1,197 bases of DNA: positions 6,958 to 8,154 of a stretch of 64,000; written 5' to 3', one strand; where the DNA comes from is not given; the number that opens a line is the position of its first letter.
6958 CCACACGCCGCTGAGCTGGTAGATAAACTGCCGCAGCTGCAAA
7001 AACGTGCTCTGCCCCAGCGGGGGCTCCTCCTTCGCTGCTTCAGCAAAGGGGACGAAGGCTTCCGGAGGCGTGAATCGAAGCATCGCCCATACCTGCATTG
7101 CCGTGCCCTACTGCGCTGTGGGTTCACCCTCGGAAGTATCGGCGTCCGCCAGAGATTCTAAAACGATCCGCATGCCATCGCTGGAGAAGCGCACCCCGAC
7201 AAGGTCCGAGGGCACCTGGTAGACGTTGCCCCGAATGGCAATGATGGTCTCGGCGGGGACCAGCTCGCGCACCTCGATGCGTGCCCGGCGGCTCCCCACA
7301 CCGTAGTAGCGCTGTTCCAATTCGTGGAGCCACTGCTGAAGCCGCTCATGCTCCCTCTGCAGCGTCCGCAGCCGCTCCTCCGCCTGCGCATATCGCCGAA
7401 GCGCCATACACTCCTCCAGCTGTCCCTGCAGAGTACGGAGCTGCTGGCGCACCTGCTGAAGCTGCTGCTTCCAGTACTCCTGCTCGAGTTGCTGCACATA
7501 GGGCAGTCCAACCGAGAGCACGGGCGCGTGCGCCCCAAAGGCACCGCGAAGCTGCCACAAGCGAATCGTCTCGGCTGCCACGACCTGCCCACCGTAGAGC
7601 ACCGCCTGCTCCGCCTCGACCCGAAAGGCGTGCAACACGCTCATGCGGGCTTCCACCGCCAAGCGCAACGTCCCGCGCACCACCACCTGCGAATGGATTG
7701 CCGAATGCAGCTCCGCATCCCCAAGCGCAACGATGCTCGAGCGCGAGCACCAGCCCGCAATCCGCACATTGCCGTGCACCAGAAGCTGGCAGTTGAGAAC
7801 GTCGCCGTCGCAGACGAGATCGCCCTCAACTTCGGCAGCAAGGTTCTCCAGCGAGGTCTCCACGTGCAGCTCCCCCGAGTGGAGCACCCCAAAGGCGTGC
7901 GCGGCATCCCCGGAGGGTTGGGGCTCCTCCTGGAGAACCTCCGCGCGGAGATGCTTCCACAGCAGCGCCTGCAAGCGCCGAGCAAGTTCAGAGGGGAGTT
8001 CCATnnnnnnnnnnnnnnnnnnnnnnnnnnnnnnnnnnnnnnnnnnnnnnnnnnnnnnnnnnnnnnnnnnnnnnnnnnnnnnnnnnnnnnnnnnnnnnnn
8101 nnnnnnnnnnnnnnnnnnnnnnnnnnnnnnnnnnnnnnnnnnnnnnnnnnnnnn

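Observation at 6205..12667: Compact six-gene operon ybdK-DUF58-PAS kinase-sigma54 regulator-DUF342(FapA-like)-cheR: an undescribed signalling module, possibly a flagellar FlrB/FlrC analogue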

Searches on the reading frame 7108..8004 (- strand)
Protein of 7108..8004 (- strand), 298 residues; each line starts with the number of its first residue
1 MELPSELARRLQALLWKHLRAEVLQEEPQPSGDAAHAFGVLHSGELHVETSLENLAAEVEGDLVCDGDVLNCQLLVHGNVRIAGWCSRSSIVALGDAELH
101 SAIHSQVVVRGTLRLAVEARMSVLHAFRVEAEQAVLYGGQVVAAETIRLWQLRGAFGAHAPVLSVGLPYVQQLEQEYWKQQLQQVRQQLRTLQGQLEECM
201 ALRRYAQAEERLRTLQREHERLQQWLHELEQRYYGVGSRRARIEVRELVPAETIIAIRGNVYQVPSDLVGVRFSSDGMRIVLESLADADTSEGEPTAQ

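Call 4: search_protein_families(library=pfam, proteins=[window:7108-8004:-], max_evalue=0.01)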
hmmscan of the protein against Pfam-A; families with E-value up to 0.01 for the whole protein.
window:7108-8004:- (298 aa): 1 family
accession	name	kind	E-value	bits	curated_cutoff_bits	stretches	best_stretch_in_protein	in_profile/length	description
PF03961.19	FapA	-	2.7e-10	40.8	31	1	58-275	35-267/272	Flagellar Assembly Protein A beta solenoid domain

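Call 9: find_homologous_proteins(query=window:7108-8004:-, max_evalue=0.001)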
Query window:7108-8004:- (298 aa): 8 proteins with E <= 0.001 among 8000 candidates.
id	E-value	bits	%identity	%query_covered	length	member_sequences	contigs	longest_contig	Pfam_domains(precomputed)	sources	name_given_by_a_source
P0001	8.1e-185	631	98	100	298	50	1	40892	PF03961.20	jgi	jgi:hypothetical protein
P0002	6.0e-76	274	53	85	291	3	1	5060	PF03961.20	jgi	-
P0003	6.2e-74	267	49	98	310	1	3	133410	PF03961.20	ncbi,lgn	-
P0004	1.2e-73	266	49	98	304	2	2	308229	PF03961.20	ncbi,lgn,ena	-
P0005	1.3e-70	256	47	96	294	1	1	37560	PF03961.20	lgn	-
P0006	5.0e-69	251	48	89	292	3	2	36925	PF03961.20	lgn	-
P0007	2.1e-68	249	51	83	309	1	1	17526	PF03961.20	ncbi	-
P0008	5.8e-68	248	48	87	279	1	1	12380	PF03961.20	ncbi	ncbi:MAG: FapA family protein, partial [Chlorobiota bacterium]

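Call 10: find_encoding_contigs(protein=P0004, flank=10000, max_places=3)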
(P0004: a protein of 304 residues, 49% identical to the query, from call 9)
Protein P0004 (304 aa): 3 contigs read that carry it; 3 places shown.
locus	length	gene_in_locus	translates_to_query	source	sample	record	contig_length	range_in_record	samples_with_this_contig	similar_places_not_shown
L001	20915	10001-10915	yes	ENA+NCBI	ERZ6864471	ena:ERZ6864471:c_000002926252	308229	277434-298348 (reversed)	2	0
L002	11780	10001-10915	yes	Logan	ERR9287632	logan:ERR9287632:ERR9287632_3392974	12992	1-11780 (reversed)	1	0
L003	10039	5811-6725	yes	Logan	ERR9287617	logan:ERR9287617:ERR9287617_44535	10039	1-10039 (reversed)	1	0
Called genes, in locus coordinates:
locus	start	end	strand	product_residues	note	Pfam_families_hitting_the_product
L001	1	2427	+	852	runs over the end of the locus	PF13620:CarboxypepD_reg, PF13715:CarbopepD_reg_2, PF07715:Plug, PF00593:TonB_dep_Rec_b-barrel, PF25183:OMP_b-brl_4 (faint)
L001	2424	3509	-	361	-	PF00005:ABC_tran, PF13304:AAA_21 (faint)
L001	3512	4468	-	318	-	PF00226:DnaJ, PF01556:DnaJ_C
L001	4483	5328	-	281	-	PF00149:Metallophos, PF12850:Metallophos_2 (faint)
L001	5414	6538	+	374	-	PF04107:GCS2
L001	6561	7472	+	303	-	PF01882:DUF58, PF05762:VWA_CoxE (weak), PF13519:VWA_2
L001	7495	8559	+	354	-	PF00512:HisKA, PF02518:HATPase_c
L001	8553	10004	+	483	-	PF00072:Response_reg, PF01078:Mg_chelatase (faint), PF00158:Sigma54_activat, PF14532:Sigma54_activ_2, PF07728:AAA_5, PF25601:AAA_lid_14, PF02954:HTH_8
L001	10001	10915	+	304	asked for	PF03961:FapA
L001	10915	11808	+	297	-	PF03705:CheR_N, PF01739:CheR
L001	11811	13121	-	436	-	PF05221:AdoHcyase, PF00670:AdoHcyase_NAD, PF02826:2-Hacid_dh_C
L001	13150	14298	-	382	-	PF00438:S-AdoMet_synt_N, PF02772:S-AdoMet_synt_M, PF02773:S-AdoMet_synt_C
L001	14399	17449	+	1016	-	PF01979:Amidohydro_1, PF07969:Amidohydro_3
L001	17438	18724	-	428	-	PF06689:zf-C4_ClpX, PF00004:AAA, PF07724:AAA_2, PF07728:AAA_5 (weak), PF10431:ClpB_D2-small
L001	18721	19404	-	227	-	PF00574:CLP_protease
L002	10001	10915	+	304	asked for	PF03961:FapA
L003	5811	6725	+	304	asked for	PF03961:FapA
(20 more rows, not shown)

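Call 11: find_encoding_contigs(protein=P0003, flank=10000, max_places=3)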
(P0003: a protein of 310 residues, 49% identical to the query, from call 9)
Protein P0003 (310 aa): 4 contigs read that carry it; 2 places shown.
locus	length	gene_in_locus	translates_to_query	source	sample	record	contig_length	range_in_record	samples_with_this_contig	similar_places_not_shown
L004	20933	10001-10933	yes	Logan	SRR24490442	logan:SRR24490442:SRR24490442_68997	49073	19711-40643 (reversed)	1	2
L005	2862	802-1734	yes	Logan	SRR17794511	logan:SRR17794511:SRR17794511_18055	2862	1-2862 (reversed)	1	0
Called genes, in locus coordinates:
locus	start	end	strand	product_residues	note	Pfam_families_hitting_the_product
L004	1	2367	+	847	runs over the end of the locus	PF13620:CarboxypepD_reg, PF13715:CarbopepD_reg_2, PF07715:Plug, PF00593:TonB_dep_Rec_b-barrel, PF25183:OMP_b-brl_4 (faint)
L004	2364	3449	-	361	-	PF00005:ABC_tran, PF13304:AAA_21 (faint)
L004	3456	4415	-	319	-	PF00226:DnaJ, PF01556:DnaJ_C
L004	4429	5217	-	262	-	PF00149:Metallophos, PF12850:Metallophos_2 (faint)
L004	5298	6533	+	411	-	PF04107:GCS2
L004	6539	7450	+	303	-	PF01882:DUF58, PF13519:VWA_2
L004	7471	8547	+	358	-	PF00512:HisKA, PF02518:HATPase_c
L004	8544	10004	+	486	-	PF00072:Response_reg, PF00158:Sigma54_activat, PF14532:Sigma54_activ_2, PF07728:AAA_5, PF25601:AAA_lid_14, PF02954:HTH_8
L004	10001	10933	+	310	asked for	PF03961:FapA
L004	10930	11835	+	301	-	PF03705:CheR_N, PF08242:Methyltransf_12 (faint), PF01739:CheR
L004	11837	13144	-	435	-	PF05221:AdoHcyase, PF00670:AdoHcyase_NAD, PF02826:2-Hacid_dh_C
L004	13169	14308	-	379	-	PF00438:S-AdoMet_synt_N, PF02772:S-AdoMet_synt_M, PF02773:S-AdoMet_synt_C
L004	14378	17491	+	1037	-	PF01979:Amidohydro_1, PF07969:Amidohydro_3, PF01979:Amidohydro_1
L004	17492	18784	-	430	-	PF06689:zf-C4_ClpX, PF00004:AAA, PF07724:AAA_2, PF07728:AAA_5 (weak), PF10431:ClpB_D2-small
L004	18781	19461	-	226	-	PF00574:CLP_protease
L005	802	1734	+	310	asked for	PF03961:FapA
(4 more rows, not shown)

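Call 14: find_related_loci(query=A1, collection=genome_contigs, flank=10000)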
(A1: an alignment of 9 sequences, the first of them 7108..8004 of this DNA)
Query A1 (298 aa) in genome_contigs; peptide patterns used: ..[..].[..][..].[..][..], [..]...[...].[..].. (x = any residue, [..] = any of these).
437 stretches matched a pattern; 5 encode a relative of the query (tblastn E <= 1e-3); 5 distinct loci.
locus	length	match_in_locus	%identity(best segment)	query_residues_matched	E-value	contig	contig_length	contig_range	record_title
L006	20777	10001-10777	48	30-293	9e-75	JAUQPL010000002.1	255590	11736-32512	MAG: Bacteroidota bacterium isolate GXS.bins.67.201907 NODE_12_length_255590_cov_49.832946, whole genome shotgun sequenc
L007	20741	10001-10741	51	40-287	3e-73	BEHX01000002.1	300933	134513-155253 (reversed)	Bacterium HR21 DNA, contig: NODE_14_2, isolate: HRbin21, whole genome shotgun sequence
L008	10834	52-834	48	39-297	2e-73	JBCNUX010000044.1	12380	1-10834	MAG: Chlorobiota bacterium isolate DT_Bin_21 contig44, whole genome shotgun sequence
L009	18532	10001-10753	48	41-292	1e-66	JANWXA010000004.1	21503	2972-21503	MAG: Candidatus Kapaibacterium sp. isolate SKYG35 NODE_4_length_21503_cov_3.834313, whole genome shotgun sequence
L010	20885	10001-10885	49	2-294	6e-76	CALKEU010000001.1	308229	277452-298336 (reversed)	MAG: Candidatus Kapabacteria bacterium isolate S1_Bin_METABAT__74_1 genome assembly, contig: c_000002926252, whole genom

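Call 28: search_protein_families(library=ncbifam, proteins=[window:7108-8004:-], max_evalue=0.00001)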
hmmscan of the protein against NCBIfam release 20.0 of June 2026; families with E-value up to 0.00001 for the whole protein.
window:7108-8004:- (298 aa): 0 families

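Call 53: search_protein_representatives(alignment_id=A1)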
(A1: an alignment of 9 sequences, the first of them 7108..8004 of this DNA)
Query: 9 sequences, 300 profile positions. Proteins with E-value up to 0.001 (for the whole library): 81; up to 1e-10: 5; up to 1e-30: 2. The best 81 are listed.
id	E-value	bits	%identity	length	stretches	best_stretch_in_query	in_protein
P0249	7.6e-135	465.2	-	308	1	2-295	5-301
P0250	2.6e-40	154.8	-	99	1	205-300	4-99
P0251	5.8e-15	71.6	-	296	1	48-282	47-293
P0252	8.0e-13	64.5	-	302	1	32-254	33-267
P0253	7.6e-12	61.3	-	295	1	46-263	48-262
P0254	1.4e-10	57.2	-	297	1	50-275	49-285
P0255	2.6e-10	56.3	-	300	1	10-241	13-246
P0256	2.1e-09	53.3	-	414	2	44-129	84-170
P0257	7.5e-09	51.5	-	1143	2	46-237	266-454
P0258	4.3e-08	49.0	-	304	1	34-282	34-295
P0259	6.0e-08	48.5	-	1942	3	49-236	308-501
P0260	6.5e-08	48.4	-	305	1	50-285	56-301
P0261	1.2e-07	47.6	-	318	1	48-233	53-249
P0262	3.4e-07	46.1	-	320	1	46-258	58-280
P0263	3.7e-07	45.9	-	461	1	39-237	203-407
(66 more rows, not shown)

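Call 54: list_cluster_members(proteins=[P0251, P0252, P0253, P0254, P0255, P0258, P0260])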
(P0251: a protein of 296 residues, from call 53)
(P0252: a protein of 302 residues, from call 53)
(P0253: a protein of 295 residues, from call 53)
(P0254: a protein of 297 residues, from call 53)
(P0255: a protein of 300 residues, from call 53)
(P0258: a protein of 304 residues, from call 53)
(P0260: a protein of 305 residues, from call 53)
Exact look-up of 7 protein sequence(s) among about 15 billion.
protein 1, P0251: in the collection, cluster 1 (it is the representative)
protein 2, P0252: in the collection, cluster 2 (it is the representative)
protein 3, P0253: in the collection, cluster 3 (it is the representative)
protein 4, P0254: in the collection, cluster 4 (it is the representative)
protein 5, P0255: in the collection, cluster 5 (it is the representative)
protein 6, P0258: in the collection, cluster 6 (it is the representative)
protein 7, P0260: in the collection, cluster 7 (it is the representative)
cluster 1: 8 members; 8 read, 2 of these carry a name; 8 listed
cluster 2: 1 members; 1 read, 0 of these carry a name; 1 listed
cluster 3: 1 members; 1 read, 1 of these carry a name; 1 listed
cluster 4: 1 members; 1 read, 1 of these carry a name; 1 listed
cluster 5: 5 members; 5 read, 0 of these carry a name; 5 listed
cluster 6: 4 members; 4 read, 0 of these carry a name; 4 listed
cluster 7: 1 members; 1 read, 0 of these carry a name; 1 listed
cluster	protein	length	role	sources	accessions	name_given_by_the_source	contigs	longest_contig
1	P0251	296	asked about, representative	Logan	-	-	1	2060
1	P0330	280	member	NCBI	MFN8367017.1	MAG: FapA family protein [Candidatus Kapaibacterium sp.]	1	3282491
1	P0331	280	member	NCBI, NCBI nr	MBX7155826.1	MAG: FapA family protein [Bacteriodetes bacterium] | FapA family protein [Bacteroidota bacterium]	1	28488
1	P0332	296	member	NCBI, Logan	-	-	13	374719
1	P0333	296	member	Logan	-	-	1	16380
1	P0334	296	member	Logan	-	-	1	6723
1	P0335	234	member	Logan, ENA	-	-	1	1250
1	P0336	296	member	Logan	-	-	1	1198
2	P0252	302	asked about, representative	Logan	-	-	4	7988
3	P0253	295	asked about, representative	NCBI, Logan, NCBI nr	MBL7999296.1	MAG: DUF342 domain-containing protein [Candidatus Kapabacteria bacterium] | DUF342 domain-containing protein [Candidatus Kapabacteria bacterium]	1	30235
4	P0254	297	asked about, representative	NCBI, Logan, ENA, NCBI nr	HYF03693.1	MAG TPA: FapA family protein [Patescibacteria group bacterium] | FapA family protein [Patescibacteria group bacterium]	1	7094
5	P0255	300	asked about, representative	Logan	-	-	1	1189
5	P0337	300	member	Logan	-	-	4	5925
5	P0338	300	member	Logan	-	-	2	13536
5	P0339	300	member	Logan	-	-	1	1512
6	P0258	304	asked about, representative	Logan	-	-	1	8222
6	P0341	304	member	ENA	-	-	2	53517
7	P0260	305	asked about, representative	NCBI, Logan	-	-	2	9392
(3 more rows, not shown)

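Call 55: predict_structure(alignment_id=A1)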
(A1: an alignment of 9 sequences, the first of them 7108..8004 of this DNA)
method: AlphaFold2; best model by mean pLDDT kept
length: 298 residues; sequences in the alignment: 9
mean_pLDDT: 84.9   pTM: 0.81
mean pLDDT of the five models: 84.9, 81.8, 79.9, 65.3, 63.0
residues with pLDDT >= 90: 165; 70-90: 92; 50-70: 18; < 50: 23
segments of 3 or more residues with pLDDT < 50: 26-30, 32-37, 289-298
pLDDT, mean of each block of 10 residues (from residue 1): 84 90 59 48 85 92 96 96 97 97 97 97 96 93 95 78 93 91 90 87 72 87 87 66 93 91 91 88 72 31
secondary structure, 60 per line:
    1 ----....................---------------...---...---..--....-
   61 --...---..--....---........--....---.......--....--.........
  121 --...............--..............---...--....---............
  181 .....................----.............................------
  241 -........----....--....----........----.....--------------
elements in order: H5-24 E40-42 E46-48 E56-59 E63-65 E73-76 E80-87 E90-93 E97-103 E106-109 E112-120 E123-137 E140-153 E162-165 H169-201 H206-234 E242-249 E254-257 E260-263 E268-275 E280-284

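Call 56: find_encoding_contigs(protein=P0332, flank=10000, max_places=1)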
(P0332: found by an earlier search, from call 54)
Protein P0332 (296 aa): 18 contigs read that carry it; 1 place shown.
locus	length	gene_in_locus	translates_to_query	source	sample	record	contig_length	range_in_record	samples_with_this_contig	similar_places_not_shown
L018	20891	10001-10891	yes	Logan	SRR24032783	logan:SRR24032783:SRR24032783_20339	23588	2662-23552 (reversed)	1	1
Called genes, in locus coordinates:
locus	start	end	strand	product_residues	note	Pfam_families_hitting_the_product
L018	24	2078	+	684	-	PF00676:E1_dh, PF02779:Transket_pyr, PF02780:Transketolase_C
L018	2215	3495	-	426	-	-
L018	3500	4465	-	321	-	PF05226:CHASE2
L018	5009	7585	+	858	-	PF15902:Sortilin-Vps10, PF18962:Por_Secre_tail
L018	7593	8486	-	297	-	PF01430:HSP33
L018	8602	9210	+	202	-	PF13539:Peptidase_M15_4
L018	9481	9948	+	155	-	PF01584:CheW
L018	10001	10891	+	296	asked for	PF03961:FapA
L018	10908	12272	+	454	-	PF02985:HEAT (faint), PF13646:HEAT_2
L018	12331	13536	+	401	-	PF03705:CheR_N, PF01739:CheR, PF08242:Methyltransf_12 (faint)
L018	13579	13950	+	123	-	PF00072:Response_reg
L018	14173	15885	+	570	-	PF00884:Sulfatase (faint), PF01663:Phosphodiest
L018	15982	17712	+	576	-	PF00929:RNase_T, PF01541:GIY-YIG (weak), PF27096:UvrC_M, PF02151:UVR (weak)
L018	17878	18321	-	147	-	PF13527:Acetyltransf_9 (weak), PF00583:Acetyltransf_1, PF13508:Acetyltransf_7, PF13673:Acetyltransf_10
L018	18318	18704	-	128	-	PF10825:DUF2752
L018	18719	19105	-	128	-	PF14018:DUF4234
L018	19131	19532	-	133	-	PF18936:DUF5684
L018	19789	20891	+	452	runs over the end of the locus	PF00675:Peptidase_M16, PF05193:Peptidase_M16_C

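Call 58: find_encoding_contigs(protein=P0253, flank=10000, max_places=1)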
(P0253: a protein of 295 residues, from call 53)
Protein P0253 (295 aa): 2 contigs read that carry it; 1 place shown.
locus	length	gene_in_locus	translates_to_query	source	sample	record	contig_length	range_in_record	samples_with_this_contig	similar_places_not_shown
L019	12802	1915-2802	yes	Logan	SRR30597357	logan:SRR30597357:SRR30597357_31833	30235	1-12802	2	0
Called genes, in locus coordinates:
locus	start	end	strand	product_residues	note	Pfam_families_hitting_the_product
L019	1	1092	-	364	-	?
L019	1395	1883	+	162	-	PF01584:CheW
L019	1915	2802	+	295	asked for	PF03961:FapA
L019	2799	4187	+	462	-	PF02985:HEAT (faint), PF13646:HEAT_2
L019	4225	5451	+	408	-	PF03705:CheR_N, PF01739:CheR, PF08242:Methyltransf_12 (weak), PF13649:Methyltransf_25 (faint)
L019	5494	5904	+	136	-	PF00072:Response_reg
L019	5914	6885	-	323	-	-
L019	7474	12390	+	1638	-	PF08471:Ribonuc_red_2_N, PF14890:Intein_splicing, PF14528:LAGLIDADG_3, PF02867:Ribonuc_red_lgC, PF12637:TSCPD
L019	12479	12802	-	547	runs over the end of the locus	PF00501:AMP-binding, PF13193:AMP-binding_C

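Call 59: find_encoding_contigs(protein=P0341, flank=10000, max_places=1)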
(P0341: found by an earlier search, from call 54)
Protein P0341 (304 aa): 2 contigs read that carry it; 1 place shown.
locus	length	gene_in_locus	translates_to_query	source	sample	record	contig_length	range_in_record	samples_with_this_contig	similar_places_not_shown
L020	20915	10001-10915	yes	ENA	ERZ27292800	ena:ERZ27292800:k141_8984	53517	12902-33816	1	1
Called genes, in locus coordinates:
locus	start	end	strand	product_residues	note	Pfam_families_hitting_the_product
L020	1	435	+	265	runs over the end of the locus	PF03193:RsgA_GTPase, PF01926:MMR_HSR1 (faint)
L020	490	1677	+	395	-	PF18130:ATPgrasp_N (faint), PF02655:ATP-grasp_3 (weak), PF13535:ATP-grasp_4 (weak)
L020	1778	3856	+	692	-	PF02518:HATPase_c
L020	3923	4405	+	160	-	PF00885:DMRL_synthase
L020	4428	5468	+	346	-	PF00535:Glycos_transf_2, PF12895:ANAPC3 (faint), PF14559:TPR_19 (faint), PF07719:TPR_2 (faint)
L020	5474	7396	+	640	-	PF02824:TGS, PF07973:tRNA_SAD, PF00587:tRNA-synt_2b, PF03129:HGTP_anticodon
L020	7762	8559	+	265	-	PF00149:Metallophos, PF12850:Metallophos_2 (faint)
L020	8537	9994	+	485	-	PF00072:Response_reg, PF00004:AAA (faint), PF00158:Sigma54_activat, PF14532:Sigma54_activ_2, PF07728:AAA_5, PF25601:AAA_lid_14, PF02954:HTH_8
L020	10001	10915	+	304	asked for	PF03961:FapA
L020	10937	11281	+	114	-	PF00037:Fer4 (weak), PF12797:Fer4_2 (faint), PF13237:Fer4_10 (faint), PF12838:Fer4_7 (weak), PF13183:Fer4_8 (faint), PF13187:Fer4_9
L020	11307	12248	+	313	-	PF18962:Por_Secre_tail (weak)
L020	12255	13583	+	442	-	PF00464:SHMT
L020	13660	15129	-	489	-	PF22842:Pel9A-like_beta_helix, PF13229:Beta_helix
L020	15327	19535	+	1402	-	PF17517:IgGFc_binding, PF00801:PKD (weak), PF18911:PKD_4, PF19081:Ig_7 (weak), PF19408:PKD_6 (weak)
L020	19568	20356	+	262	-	PF13568:OMP_b-brl_2 (weak)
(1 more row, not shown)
